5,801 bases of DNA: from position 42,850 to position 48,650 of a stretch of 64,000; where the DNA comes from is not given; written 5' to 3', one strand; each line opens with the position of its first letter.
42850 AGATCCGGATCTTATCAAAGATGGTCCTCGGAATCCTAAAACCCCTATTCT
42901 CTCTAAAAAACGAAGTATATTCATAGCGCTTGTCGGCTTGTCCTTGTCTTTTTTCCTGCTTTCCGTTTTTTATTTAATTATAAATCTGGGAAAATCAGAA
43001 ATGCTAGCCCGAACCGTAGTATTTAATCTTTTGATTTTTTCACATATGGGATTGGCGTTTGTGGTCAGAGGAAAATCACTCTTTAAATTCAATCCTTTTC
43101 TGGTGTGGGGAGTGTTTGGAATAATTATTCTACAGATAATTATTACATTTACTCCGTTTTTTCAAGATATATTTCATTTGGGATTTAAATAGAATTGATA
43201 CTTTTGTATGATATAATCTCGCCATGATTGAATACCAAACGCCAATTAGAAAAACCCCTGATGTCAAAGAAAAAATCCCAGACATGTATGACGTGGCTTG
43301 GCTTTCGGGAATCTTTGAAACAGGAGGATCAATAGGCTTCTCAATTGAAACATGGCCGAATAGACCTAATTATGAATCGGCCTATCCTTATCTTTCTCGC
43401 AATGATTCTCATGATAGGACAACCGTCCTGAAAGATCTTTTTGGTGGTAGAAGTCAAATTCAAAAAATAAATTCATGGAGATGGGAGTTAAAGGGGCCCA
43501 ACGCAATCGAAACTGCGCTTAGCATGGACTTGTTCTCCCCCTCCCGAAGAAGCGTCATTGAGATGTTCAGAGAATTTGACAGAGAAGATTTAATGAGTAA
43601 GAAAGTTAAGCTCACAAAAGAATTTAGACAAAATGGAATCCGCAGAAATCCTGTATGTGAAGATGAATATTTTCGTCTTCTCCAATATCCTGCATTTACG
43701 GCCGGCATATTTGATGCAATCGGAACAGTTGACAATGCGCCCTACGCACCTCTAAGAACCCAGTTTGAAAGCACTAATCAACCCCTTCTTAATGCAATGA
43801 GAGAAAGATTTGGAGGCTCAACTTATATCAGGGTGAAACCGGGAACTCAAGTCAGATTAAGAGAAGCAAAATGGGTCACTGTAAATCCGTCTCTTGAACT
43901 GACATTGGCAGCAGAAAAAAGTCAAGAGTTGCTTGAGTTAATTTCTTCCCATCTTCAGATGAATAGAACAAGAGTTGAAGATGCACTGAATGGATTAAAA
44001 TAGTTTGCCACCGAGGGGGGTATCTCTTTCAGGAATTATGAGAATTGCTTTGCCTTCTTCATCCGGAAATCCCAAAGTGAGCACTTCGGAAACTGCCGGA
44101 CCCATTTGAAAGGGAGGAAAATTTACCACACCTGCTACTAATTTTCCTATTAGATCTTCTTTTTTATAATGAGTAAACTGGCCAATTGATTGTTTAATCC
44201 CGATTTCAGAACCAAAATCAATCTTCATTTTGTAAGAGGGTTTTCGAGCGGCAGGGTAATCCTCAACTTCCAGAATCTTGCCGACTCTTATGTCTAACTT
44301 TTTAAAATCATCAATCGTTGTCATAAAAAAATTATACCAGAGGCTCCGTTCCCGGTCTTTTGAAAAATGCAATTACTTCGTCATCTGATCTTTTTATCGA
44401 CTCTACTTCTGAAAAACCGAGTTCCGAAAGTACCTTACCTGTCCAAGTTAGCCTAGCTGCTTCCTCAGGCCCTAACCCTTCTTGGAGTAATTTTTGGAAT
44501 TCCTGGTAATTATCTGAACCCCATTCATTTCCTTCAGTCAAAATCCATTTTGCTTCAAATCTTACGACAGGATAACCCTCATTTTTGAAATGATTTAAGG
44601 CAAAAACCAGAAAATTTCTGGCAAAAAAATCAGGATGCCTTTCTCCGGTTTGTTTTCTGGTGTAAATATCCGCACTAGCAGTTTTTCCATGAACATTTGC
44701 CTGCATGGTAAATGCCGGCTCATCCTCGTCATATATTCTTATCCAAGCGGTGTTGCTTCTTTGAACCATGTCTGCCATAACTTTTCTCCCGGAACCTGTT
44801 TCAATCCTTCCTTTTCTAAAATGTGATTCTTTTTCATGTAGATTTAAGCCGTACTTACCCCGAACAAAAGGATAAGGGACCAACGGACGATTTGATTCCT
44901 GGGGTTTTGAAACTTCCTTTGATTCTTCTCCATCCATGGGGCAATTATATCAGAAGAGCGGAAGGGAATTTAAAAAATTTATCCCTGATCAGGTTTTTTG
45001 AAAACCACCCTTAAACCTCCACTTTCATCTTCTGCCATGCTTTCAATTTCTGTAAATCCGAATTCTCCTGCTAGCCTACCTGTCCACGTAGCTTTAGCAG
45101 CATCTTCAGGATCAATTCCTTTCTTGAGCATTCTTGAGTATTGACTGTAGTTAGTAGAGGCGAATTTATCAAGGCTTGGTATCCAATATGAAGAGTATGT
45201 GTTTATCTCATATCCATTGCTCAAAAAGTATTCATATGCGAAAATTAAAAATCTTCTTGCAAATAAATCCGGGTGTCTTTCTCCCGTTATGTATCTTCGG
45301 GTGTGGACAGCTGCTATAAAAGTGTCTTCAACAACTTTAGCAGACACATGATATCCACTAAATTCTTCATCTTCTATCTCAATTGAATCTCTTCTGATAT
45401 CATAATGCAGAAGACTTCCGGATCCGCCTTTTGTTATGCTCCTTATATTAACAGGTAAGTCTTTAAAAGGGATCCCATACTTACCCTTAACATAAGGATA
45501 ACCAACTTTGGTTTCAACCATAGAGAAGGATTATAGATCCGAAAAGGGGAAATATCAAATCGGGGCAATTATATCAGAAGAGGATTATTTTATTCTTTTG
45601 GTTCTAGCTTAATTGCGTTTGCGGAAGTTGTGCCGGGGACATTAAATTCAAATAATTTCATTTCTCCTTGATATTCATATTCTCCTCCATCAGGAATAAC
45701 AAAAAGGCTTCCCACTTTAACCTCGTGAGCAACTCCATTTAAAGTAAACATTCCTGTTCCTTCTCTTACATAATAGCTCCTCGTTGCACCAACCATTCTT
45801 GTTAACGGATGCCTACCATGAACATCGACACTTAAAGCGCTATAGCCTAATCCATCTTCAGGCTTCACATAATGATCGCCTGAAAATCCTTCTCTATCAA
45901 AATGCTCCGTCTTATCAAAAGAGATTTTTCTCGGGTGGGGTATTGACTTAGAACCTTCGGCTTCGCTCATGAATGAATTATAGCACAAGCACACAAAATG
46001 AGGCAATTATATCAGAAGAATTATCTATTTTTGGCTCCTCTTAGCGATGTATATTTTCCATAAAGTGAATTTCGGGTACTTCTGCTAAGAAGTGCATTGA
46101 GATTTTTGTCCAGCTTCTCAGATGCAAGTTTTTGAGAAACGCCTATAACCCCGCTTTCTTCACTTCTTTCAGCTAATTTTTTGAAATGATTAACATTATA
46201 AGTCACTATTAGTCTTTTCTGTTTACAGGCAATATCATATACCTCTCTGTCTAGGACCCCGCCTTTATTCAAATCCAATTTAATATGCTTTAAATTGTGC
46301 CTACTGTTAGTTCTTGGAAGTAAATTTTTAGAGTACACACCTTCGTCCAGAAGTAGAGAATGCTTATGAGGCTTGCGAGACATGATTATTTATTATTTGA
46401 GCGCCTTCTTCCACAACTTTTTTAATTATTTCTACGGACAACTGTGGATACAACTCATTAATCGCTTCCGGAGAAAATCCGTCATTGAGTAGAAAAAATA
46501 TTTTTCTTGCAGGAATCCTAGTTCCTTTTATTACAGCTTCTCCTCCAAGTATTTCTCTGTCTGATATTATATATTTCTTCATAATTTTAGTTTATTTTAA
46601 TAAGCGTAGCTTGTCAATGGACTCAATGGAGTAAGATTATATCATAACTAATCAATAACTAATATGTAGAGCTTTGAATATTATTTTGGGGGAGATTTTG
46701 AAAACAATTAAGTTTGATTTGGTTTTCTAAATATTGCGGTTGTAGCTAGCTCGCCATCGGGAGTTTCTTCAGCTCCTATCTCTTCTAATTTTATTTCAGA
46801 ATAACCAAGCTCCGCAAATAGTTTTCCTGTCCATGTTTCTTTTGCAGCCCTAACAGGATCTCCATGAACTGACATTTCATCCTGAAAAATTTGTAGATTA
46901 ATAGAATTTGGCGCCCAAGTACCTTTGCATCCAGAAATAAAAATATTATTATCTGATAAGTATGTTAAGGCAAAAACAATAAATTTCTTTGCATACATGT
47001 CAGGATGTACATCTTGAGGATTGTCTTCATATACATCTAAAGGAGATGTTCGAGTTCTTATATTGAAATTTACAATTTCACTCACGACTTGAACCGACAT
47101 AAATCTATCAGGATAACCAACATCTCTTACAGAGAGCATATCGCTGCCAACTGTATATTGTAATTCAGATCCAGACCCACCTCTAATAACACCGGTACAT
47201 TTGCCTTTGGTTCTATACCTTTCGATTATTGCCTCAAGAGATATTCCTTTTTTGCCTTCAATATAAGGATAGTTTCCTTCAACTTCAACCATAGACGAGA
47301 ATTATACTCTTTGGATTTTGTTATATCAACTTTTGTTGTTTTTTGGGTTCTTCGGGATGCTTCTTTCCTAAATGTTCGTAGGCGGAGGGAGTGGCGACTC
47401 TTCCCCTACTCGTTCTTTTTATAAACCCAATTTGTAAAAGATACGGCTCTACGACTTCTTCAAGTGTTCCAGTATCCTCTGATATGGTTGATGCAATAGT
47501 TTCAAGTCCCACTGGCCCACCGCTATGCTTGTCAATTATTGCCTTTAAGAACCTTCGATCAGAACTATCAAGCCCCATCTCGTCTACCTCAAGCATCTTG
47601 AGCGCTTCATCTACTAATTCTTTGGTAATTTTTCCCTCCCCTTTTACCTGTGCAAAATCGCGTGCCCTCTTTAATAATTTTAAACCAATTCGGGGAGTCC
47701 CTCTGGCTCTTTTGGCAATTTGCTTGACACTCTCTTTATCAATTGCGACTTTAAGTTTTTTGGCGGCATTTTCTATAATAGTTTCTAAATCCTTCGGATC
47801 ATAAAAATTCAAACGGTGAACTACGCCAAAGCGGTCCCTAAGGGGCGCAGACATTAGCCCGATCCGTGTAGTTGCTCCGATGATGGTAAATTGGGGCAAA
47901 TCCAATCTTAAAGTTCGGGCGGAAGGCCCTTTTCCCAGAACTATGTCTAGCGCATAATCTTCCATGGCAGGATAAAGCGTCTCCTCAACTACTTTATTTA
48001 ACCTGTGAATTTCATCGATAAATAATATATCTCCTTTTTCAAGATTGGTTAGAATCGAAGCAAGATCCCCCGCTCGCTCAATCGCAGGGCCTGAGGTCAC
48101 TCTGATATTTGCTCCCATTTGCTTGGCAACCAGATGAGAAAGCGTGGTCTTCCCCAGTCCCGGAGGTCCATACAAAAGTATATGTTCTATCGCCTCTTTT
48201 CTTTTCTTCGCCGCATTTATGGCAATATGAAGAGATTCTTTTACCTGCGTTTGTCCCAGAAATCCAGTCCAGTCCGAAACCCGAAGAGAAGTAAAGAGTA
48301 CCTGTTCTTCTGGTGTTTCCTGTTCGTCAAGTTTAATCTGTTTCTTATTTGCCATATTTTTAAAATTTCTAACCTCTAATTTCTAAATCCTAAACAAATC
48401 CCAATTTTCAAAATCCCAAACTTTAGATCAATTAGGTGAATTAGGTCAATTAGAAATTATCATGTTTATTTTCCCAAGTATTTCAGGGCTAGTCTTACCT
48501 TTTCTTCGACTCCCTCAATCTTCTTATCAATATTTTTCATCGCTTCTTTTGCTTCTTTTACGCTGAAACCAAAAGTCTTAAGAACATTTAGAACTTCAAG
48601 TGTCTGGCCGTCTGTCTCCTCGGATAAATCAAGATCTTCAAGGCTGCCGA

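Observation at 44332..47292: Accessory cluster: three divergent paralogs of an unknown ~190-aa family, with a cupin and a DUF433/DUF5615 pair, between csaA and ruvB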

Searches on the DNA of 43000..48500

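Call 83: search_rna_families(source=window, start=43000, end=48500, threshold=evalue, max_evalue=1)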
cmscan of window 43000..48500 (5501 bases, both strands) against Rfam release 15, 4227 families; matches with E-value up to 1: 1.
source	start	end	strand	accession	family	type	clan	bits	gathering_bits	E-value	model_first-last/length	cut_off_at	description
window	45641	45718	+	RF02701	PsrR1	Gene; sRNA;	-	22.4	42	0.74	1-79/79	no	Photosynthesis regulatory RNA1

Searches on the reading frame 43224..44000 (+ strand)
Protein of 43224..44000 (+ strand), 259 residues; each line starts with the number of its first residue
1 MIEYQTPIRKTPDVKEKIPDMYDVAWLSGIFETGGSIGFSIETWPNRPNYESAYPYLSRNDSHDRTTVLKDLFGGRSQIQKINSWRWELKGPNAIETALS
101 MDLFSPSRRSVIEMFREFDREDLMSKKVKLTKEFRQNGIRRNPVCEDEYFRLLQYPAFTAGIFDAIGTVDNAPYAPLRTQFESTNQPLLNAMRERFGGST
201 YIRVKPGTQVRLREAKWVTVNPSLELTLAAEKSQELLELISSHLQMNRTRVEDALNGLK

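Call 4: search_protein_families(library=pfam, proteins=[window:43224-44000:+], max_evalue=1)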
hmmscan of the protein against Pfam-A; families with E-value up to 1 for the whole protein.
window:43224-44000:+ (259 aa): 3 families
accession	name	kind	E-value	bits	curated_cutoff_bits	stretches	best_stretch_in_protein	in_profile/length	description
PF21293.2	RNAseD_HRDC_C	-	0.073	13.3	25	1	65-92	20-47/66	Ribonuclease D, C-terminal HRDC domain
PF22332.1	TAZ1_RBM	-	0.088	13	27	1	182-200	12-30/34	RAP1 binding motif of TAZ1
PF14528.11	LAGLIDADG_3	-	0.22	12.3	22.5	0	157-205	5-55/82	LAGLIDADG-like domain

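Call 5: search_protein_families(library=ncbifam, proteins=[window:43224-44000:+], max_evalue=1)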
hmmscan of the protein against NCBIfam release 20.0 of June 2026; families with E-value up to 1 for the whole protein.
window:43224-44000:+ (259 aa): 0 families

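Call 6: search_protein_families(library=padloc, proteins=[window:43224-44000:+], max_evalue=1)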
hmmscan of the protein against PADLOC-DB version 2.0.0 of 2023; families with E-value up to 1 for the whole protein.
window:43224-44000:+ (259 aa): 0 families

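Call 7: search_protein_families(library=phrogs, proteins=[window:43224-44000:+], max_evalue=1)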
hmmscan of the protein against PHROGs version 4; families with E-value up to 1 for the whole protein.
window:43224-44000:+ (259 aa): 1 family
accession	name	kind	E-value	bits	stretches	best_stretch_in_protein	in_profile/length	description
phrog_5046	-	DNA, RNA and nucleotide metabolism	1.4e-05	26.3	1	21-101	5-92/161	HNH endonuclease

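Call 80: search_solved_structures(query=window:43224-44000:+, max_evalue=1)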
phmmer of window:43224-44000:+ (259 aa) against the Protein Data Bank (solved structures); distinct sequences matched with E-value up to 1: 1.
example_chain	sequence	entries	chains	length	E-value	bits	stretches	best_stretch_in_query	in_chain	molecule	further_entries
9v1i_la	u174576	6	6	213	0.49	12.8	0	105-164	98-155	60S ribosomal protein L26, putative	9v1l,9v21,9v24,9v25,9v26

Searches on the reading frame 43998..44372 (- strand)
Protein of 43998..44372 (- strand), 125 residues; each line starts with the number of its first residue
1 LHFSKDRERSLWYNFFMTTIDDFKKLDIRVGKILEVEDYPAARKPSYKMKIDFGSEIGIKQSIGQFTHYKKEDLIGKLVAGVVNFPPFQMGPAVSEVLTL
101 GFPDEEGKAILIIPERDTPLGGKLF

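Call 4: search_protein_families(library=pfam, proteins=[window:43998-44372:-], max_evalue=1)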
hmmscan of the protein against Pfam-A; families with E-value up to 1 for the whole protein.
window:43998-44372:- (125 aa): 3 families
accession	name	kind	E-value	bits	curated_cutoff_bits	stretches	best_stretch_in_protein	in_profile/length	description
PF01588.26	tRNA_bind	-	3.7e-12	46.6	27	1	28-121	1-94/96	Putative tRNA binding domain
PF19933.4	DUF6396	-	0.026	15.1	28.2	1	3-56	23-76/108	Domain of unknown function (DUF6396)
PF08436.17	DXP_redisom_C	-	0.12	12.9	26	1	56-95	25-64/84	1-deoxy-D-xylulose 5-phosphate reductoisomerase C-terminal domain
